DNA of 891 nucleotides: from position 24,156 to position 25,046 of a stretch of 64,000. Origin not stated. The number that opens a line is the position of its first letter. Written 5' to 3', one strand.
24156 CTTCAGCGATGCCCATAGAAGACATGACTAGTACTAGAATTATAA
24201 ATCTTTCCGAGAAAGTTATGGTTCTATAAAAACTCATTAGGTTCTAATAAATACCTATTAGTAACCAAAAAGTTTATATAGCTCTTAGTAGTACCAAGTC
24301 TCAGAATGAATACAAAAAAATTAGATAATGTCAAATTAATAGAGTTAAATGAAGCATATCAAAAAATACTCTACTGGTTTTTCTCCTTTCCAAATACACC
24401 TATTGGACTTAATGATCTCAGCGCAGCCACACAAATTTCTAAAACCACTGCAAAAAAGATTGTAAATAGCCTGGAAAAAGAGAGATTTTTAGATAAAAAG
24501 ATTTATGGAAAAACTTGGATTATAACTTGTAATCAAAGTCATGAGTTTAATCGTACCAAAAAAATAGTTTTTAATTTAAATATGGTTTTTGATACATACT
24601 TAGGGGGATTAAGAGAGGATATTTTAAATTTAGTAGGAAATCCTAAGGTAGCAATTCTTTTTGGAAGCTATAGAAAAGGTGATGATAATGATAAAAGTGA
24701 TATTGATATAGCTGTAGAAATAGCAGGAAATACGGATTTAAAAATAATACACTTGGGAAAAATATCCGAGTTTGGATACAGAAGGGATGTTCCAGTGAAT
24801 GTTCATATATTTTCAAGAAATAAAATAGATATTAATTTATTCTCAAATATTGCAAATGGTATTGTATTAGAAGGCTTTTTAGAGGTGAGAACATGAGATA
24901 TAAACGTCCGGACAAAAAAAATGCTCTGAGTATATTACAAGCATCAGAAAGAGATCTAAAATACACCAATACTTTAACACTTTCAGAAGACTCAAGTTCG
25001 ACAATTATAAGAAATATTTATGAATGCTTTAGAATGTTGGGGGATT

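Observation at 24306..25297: Two paralogous wHTH-MNT/HEPN modules, one of them inserted inside the ribosomal-protein super-operon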

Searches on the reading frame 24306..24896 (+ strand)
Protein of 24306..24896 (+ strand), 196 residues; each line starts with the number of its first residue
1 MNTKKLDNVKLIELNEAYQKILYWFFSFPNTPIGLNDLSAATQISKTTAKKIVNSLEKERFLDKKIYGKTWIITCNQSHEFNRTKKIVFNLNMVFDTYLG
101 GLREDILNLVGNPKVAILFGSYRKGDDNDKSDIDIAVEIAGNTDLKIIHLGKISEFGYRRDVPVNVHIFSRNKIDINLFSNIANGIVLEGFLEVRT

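Call 3: search_protein_families(library=pfam, proteins=[window:24306-24896:+], max_evalue=0.1)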
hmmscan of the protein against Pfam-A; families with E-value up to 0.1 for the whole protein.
window:24306-24896:+ (196 aa): 7 families
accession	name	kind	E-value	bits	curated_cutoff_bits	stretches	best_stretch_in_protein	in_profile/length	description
PF18765.7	Polbeta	-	3.4e-08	34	26.9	1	106-182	6-80/93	Polymerase beta, Nucleotidyltransferase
PF01909.29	NTP_transf_2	-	1.4e-07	32.2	21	1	102-169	4-74/93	Nucleotidyltransferase domain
PF07106.19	TBPIP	-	2.7e-05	24.5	22.8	1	22-76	6-62/62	TBPIP/Hop2 winged helix domain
PF09339.16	HTH_IclR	-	0.0019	18.4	22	1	31-63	17-49/52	IclR helix-turn-helix domain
PF01885.22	PTS_2-RNA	-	0.018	15.5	26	1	42-83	45-85/177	RNA 2'-phosphotransferase, Tpt1 / KptA family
PF12802.13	MarR_2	-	0.032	14.8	27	1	36-64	24-52/61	MarR family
PF14792.12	DNA_pol_B_palm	-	0.052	14.2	25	0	116-140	27-50/113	DNA polymerase beta palm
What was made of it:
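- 24306..24896 (+): MNT1: an N-terminal winged-helix DNA-binding domain (about aa 16-75), a long helix, then a minimal nucleotidyltransferase with GSX10DXD (G120-S121, D132, D134). Pfam Polbeta and NTP_transf_2 above cut-off (call 3).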

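Call 9: search_protein_families(library=ncbifam, proteins=[window:24306-24896:+], max_evalue=0.1)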
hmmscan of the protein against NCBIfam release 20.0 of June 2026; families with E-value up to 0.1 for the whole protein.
window:24306-24896:+ (196 aa): 3 families
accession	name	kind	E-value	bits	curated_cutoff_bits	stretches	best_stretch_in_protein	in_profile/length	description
NF047752.1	MntA_antitoxin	equivalog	9.5e-09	35.1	60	1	112-147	6-43/106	type VII toxin-antitoxin system MntA family adenylyltransferase antitoxin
NF010762.0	PRK14165.1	equivalog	0.022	14.1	279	1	37-77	27-67/224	winged helix-turn-helix domain-containing protein/riboflavin kinase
TIGR03401.1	cyanamide_fam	subfamily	0.097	12.1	109.85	0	56-108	70-121/228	HD domain protein, cyanamide hydratase family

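Call 10: search_protein_families(library=padloc, proteins=[window:24306-24896:+], max_evalue=0.1)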
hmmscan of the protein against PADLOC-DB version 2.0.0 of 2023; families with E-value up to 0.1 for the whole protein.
window:24306-24896:+ (196 aa): 12 families
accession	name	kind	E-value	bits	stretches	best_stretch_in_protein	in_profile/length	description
PDLC04368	PDC-M05A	-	6.3e-10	37.2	1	15-137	12-131/201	-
PDLC04906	PDC-S09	-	1.1e-06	27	1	117-160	28-73/98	-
PDLC04903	PDC-S09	-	4.3e-06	25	1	116-151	29-66/108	-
PDLC04902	PDC-S09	-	7.1e-06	24.3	1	118-151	26-61/97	-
PDLC04904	PDC-S09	-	1.5e-05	23.1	1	117-151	29-61/104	-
PDLC04907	PDC-S09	-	3.2e-05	22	1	114-144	28-58/114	-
PDLC01860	CARF3--CARF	-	0.00028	19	1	31-78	156-203/210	-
PDLC01852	CARF3--CARF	-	0.00062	17.8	1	13-77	140-202/208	-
PDLC04369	PDC-M05A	-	0.0012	16.5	1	113-175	103-163/201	-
PDLC04370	PDC-M05A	-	0.0063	14.4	1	32-174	30-169/194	-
PDLC03963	SoFic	-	0.0073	13.7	1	15-66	292-340/361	-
PDLC04905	PDC-S09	-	0.015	13.7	1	118-144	26-53/101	-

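Call 12: find_homologous_proteins(query=window:24306-24896:+)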
Query window:24306-24896:+ (196 aa): 1209 proteins with E <= 0.001 among 1316 candidates; the best 120 are listed.
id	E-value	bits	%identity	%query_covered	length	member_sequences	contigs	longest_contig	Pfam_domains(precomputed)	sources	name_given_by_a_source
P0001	3.7e-124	430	100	100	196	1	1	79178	PF18765.8,PF01909.30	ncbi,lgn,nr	ncbi:nucleotidyltransferase domain-containing protein [Candidatus Woesearchaeota archaeon]|nr:nucleo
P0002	2.3e-104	365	84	98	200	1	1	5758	PF18765.8,PF01909.30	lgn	-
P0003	9.8e-91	321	75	98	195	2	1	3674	PF18765.8,PF01909.30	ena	-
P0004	3.1e-90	319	74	99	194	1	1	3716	PF18765.8,PF01909.30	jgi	jgi:hypothetical protein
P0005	1.3e-89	317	75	98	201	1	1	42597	PF18765.8,PF01909.30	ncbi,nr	ncbi:nucleotidyltransferase domain-containing protein [Candidatus Woesearchaeota archaeon]|nr:nucleo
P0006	1.1e-88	314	73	97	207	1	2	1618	PF18765.8,PF01909.30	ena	-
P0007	7.3e-88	311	73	98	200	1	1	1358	PF18765.8,PF01909.30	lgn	-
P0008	2.0e-87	310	72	98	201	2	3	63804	PF18765.8,PF01909.30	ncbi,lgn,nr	ncbi:nucleotidyltransferase domain-containing protein [Candidatus Woesearchaeota archaeon]|nr:nucleo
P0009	2.6e-86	306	74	98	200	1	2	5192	PF18765.8,PF01909.30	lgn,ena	-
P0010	3.4e-86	306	71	97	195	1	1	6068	PF18765.8,PF01909.30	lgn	-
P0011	1.4e-85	304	69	98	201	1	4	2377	PF18765.8,PF01909.30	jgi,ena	-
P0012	1.8e-83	297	67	98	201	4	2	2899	PF18765.8,PF01909.30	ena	-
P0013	1.8e-83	297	68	99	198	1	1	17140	PF18765.8,PF01909.30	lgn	-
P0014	2.1e-83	297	68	98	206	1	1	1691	PF18765.8,PF01909.30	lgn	-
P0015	6.2e-83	295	66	98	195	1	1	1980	PF18765.8,PF01909.30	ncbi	-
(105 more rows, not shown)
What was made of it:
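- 24306..24896 (+): 1,209 homologues (call 12).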

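Call 13: find_encoding_contigs(protein=window:24306-24896:+, flank=10000)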
Protein window:24306-24896:+ (196 aa): 1 contig read that carries it; 1 place shown.
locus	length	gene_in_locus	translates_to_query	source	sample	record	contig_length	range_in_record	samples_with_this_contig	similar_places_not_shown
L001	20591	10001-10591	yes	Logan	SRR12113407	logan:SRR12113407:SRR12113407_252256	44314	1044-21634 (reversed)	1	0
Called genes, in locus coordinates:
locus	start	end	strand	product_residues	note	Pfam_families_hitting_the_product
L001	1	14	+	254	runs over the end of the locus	PF07650:KH_2, PF00189:Ribosomal_S3_C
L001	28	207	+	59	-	PF00831:Ribosomal_L29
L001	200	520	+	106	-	PF01253:SUI1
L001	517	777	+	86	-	PF01868:RNase_P-MRP_p29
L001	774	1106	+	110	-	PF00366:Ribosomal_S17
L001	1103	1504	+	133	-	PF00238:Ribosomal_L14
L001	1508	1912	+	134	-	PF16906:Ribosomal_L26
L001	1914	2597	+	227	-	PF08071:RS4NT, PF00900:Ribosomal_S4e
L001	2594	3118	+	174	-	PF00281:Ribosomal_L5, PF00673:Ribosomal_L5_C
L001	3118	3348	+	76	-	PF00253:Ribosomal_S14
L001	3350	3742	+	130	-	PF00410:Ribosomal_S8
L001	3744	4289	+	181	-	PF00347:Ribosomal_L6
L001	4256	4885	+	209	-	PF01655:Ribosomal_L32e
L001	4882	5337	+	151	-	PF01280:Ribosomal_L19e, PF25476:Ribosomal_L19e_C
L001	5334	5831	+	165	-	PF17144:Ribosomal_L5e, PF00861:Ribosomal_L18p (weak), PF17144:Ribosomal_L5e (weak)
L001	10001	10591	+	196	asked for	PF01909:NTP_transf_2 (weak), PF18765:Polbeta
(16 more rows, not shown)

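Call 16: find_related_loci(query=A1, collection=genome_contigs, flank=10000)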
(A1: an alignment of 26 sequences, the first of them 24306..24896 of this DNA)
Query A1 (196 aa) in genome_contigs; peptide patterns used: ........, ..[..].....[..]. (x = any residue, [..] = any of these).
239 stretches matched a pattern; 144 encode a relative of the query (tblastn E <= 1e-3); the best 80 are kept; 80 distinct loci.
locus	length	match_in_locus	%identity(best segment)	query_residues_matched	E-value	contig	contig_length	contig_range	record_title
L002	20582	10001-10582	75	3-195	6e-95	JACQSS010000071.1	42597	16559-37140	MAG: Candidatus Woesearchaeota archaeon isolate NC_groundwater_1391_Ag_S-0.2um_48_40 S_p2_S4_coassembly_k141_3703251, wh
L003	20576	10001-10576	72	4-195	4e-93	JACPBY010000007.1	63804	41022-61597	MAG: Candidatus Woesearchaeota archaeon isolate NC_groundwater_269_Ag_S-0.2um_49_32 S5_GD2017_2_S2_scaffold_749, whole g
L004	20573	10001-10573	70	5-195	1e-87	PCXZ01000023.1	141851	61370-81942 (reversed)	MAG: Candidatus Woesearchaeota archaeon CG10_big_fil_rev_8_21_14_0_10_44_13 CG10_8_21_14_0.10_scaffold_424_c, whole geno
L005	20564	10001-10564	69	9-196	2e-87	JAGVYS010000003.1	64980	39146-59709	Candidatus Woesearchaeota archaeon isolate RIFCSPHIGHO2_02_FULL_41_15 rifcsphigho2_02_scaffold_516, whole genome shotgun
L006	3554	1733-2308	67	4-195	1e-86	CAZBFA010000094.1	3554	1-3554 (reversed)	MAG TPA_asm: Candidatus Woesearchaeota archaeon isolate SRP090828_co2_58 genome assembly, contig: NODE_12441_length_3554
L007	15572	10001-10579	65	3-195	3e-85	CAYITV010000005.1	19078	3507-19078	MAG TPA_asm: Candidatus Woesearchaeota archaeon isolate ERP119705_co6_1075 genome assembly, contig: NODE_3124_length_190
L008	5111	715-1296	65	3-196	1e-84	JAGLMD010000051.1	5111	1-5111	MAG: Nanoarchaeota archaeon isolate RS_5_44 ROV157_5.bin.44.fa_51, whole genome shotgun sequence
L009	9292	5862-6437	65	4-195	2e-84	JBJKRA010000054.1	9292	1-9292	MAG: Candidatus Woesearchaeota archaeon isolate Bin_48 S1Ck127_3858974_flag_1_multi_8.0000_len_9292, whole genome shotgu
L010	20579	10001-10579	65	3-195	2e-83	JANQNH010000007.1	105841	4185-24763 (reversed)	MAG: Candidatus Nanoarchaeia archaeon isolate PL23a_bin.24 k99_4284328, whole genome shotgun sequence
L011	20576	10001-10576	65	4-195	2e-82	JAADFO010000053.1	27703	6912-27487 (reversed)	MAG: Nanobdellati archaeon isolate M_MaxBin.034 contig-127_4726, whole genome shotgun sequence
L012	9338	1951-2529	63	3-195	2e-80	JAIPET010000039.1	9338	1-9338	MAG: Candidatus Woesearchaeota archaeon isolate Tobar13m-G34 Tobar13m-20mill-C983, whole genome shotgun sequence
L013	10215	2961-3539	63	3-195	2e-80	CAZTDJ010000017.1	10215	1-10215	MAG TPA_asm: Candidatus Woesearchaeota archaeon isolate binchicken_co125_1099 genome assembly, contig: NODE_13370_length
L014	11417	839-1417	63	3-195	1e-79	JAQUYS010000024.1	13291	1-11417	MAG: Candidatus Nanoarchaeia archaeon isolate STD2_242 NODE_17859_length_13291_cov_4.090322_Sandtown_D2, whole genome sh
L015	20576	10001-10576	65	3-194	1e-79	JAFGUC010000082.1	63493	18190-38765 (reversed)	MAG: Candidatus Woesearchaeota archaeon isolate ZodW_maxbin.125 k87_23341227, whole genome shotgun sequence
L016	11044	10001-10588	63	1-195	9e-79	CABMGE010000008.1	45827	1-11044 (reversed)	uncultured archaeon isolate LFW-165_1 genome assembly, contig: LFW1651_16, whole genome shotgun sequence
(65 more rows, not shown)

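Call 23: search_solved_structures(query=A1, max_evalue=1, show_alignments=2)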
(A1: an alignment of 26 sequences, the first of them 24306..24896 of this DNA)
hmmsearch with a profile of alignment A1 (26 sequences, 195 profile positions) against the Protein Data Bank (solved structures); distinct sequences matched with E-value up to 1: 17.
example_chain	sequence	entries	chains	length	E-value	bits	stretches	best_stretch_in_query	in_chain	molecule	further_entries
5yep_A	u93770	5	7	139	0.00018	24.3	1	97-143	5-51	Toxin-antitoxin system antidote Mnt family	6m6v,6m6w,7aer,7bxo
9z7q_I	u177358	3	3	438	0.0012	21.6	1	102-141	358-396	Cmr1-MntA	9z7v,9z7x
2rff_A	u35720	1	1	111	0.0017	21.1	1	98-154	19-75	Putative nucleotidyltransferase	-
7dvr_A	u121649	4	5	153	0.0052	19.5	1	19-62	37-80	HTH marR-type domain-containing protein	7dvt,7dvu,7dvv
6m6u_A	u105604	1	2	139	0.0064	19.2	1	97-143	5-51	Toxin-antitoxin system antitoxin MntA family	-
7dvs_A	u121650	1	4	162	0.0065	19.2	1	19-62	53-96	MarR family transcriptional regulator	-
4ebj_A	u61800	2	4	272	0.036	16.8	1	102-141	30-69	Aminoglycoside nucleotidyltransferase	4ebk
3r0a_A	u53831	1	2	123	0.037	16.8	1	10-64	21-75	Putative transcriptional regulator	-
4mnu_A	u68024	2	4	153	0.073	15.8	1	4-65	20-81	SlyA-like transcription regulator | MarR family transcriptional regulator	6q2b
5eri_A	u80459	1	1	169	0.1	15.3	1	30-64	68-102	MarR family transcriptional regulator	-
3nqo_A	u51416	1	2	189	0.22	14.2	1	24-61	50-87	MarR-family transcriptional regulator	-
3s2w_A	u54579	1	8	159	0.24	14.1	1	31-66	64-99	Transcriptional regulator, MarR family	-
3bro_A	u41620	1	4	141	0.24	14.1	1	20-76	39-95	Transcriptional regulator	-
1p6r_A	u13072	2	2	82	0.28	13.9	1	17-76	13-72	Penicillinase repressor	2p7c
6cmv_A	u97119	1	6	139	0.49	13.1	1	21-105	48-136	Transcriptional regulator Lrs14-like protein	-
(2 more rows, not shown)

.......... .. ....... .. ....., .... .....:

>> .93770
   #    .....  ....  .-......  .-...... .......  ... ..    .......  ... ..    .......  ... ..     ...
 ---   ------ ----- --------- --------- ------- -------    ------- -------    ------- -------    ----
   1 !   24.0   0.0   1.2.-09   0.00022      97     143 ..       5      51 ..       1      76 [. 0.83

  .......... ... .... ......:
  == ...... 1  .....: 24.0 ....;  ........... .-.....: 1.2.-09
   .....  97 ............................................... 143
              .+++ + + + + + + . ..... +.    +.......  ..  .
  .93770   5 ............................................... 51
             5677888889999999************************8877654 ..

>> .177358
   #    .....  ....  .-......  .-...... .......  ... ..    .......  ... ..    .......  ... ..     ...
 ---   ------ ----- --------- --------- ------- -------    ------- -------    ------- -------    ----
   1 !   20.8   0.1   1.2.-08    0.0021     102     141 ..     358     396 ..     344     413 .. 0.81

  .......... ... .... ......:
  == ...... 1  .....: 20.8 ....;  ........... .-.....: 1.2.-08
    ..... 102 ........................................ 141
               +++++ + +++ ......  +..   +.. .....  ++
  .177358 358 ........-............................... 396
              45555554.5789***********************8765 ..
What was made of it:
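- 24306..24896 (+): The family profile's best PDB match is MntA 5yep, aligned across the catalytic motif (call 23).
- Closest known: Type VII HepT/MntA. Same: MNT1 aligns with MntA across the catalytic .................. segment (call 23).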

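Call 35: find_encoding_contigs(protein=P0002, flank=6000, max_places=3)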
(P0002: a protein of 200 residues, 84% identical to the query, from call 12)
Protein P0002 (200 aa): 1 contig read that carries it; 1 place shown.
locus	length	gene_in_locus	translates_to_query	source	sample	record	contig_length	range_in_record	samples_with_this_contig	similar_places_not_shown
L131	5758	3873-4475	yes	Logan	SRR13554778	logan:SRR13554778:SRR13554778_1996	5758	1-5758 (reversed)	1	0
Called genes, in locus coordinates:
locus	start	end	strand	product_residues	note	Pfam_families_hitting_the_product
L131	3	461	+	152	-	?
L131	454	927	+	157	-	PF00327:Ribosomal_L30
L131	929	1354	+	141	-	PF00828:Ribosomal_L27A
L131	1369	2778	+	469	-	PF00344:SecY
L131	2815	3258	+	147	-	PF01956:EMC3_TMCO1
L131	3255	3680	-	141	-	PF04073:tRNA_edit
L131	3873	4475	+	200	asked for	PF01909:NTP_transf_2, PF18765:Polbeta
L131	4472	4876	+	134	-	-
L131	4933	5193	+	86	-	PF01199:Ribosomal_L34e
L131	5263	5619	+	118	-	-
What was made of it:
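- The same insertion occurs in an independent assembly, L131 (call 35).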

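Call 37: find_encoding_contigs(protein=P0003, flank=6000, max_places=3)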
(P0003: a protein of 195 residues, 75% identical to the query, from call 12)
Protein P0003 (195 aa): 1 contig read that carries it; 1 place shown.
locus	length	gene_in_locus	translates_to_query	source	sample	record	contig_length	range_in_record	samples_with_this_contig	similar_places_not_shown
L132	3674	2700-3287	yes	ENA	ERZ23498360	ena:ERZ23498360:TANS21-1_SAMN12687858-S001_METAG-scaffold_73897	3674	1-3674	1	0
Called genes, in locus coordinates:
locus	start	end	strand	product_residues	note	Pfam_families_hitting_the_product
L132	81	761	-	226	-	PF13563:2_5_RNA_ligase2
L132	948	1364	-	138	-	PF28533:DUF8429 (weak), PF15742:DUF4686 (weak)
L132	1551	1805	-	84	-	PF05016:ParE_toxin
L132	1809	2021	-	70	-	-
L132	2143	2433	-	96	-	-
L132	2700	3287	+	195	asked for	PF01909:NTP_transf_2, PF18765:Polbeta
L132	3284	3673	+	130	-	?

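Call 38: find_encoding_contigs(protein=P0004, flank=6000, max_places=3)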
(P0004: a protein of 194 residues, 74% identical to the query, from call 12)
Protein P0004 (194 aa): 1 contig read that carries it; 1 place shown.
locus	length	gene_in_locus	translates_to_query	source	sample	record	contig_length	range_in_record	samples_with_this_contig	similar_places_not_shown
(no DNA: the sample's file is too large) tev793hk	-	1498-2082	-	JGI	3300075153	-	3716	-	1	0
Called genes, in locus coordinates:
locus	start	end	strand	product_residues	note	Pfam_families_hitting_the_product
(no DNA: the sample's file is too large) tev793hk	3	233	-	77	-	?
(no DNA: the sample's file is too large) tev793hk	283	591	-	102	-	-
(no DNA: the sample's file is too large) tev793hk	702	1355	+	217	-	PF00702:Hydrolase, PF13419:HAD_2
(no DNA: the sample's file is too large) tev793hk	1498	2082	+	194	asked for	PF01909:NTP_transf_2, PF18765:Polbeta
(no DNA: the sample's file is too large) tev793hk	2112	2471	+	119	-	-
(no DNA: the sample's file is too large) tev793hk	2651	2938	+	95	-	-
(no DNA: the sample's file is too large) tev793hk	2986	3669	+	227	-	PF01551:Peptidase_M23 (weak)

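Call 87: predict_structure(alignment_id=A1)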
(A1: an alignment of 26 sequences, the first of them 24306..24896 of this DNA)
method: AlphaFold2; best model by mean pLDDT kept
length: 196 residues; sequences in the alignment: 26
mean_pLDDT: 81.1   pTM: 0.76
mean pLDDT of the five models: 81.1, 80.8, 79.7, 78.5, 75.6
residues with pLDDT >= 90: 75; 70-90: 77; 50-70: 25; < 50: 19
segments of 3 or more residues with pLDDT < 50: 8-13, 183-188
pLDDT, mean of each block of 10 residues (from residue 1): 49 73 94 97 96 96 95 95 87 87 88 79 70 85 83 91 87 56 45 62
secondary structure, 60 per line:
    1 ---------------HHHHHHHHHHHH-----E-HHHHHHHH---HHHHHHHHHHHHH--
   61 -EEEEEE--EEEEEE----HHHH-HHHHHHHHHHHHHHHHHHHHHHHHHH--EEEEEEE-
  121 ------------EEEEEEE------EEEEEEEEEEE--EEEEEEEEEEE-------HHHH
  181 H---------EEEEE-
elements in order: H16-27 H35-42 H46-58 E62-67 E70-75 H80-83 H85-110 E113-119 E133-139 E146-156 E159-169 H177-181 E191-195
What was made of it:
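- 24306..24896 (+): AF2 model pLDDT 81 with H-H-H-beta-beta topology (call 87).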

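Call 93: find_related_loci(query=A1, collection=viral_contigs, flank=6000)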
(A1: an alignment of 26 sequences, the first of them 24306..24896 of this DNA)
Query A1 (196 aa) in viral_contigs; peptide patterns used: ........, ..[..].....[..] (x = any residue, [..] = any of these).
110 stretches matched a pattern, but none encodes a relative of the query by tblastn (E <= 1e-3).
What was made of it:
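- No relative was found on IMG/VR viral contigs (call 93).
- Tried and rejected: Viral carriage: no MNT1 relative on IMG/VR contigs (call 93).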
